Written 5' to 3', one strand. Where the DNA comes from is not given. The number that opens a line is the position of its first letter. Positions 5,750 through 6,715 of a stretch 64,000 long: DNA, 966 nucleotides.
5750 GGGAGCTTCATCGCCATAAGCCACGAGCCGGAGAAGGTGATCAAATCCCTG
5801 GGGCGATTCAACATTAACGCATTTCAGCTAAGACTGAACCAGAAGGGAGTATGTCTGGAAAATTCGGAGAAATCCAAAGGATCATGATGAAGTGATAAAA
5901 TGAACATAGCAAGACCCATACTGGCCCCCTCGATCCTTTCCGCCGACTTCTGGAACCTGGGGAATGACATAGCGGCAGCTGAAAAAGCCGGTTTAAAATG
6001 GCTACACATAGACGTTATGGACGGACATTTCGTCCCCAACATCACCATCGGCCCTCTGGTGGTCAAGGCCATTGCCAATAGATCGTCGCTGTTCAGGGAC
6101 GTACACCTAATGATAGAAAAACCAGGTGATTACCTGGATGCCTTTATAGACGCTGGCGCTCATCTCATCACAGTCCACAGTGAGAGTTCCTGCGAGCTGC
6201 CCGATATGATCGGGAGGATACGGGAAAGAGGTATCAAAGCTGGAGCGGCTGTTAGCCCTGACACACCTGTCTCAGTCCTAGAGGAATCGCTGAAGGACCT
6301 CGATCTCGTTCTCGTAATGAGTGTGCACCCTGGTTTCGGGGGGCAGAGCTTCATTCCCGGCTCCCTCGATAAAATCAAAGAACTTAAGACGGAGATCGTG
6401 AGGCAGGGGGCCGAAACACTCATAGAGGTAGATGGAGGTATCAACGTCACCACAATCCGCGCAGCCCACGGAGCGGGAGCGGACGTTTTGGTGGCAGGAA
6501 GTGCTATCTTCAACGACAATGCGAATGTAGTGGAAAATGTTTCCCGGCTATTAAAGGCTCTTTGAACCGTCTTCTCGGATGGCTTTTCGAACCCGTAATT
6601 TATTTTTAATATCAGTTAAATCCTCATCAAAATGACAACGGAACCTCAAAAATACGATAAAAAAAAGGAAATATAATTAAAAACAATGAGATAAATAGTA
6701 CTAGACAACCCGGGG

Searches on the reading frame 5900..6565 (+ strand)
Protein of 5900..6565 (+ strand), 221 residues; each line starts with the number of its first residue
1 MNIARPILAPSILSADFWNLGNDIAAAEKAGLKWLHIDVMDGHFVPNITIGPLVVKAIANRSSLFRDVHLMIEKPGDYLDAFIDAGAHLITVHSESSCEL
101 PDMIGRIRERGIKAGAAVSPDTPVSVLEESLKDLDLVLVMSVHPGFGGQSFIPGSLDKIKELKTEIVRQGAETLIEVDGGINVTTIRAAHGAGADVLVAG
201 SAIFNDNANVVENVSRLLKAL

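Call 36: search_protein_families(library=pfam, proteins=[window:5900-6565:+], max_evalue=0.00001)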
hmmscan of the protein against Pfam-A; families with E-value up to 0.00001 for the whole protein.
window:5900-6565:+ (221 aa): 1 family
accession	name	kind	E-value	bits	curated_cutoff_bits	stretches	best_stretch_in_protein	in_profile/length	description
PF00834.25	Ribul_P_3_epim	-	4.2e-76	255.2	21.1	1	8-204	2-198/198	Ribulose-phosphate 3 epimerase family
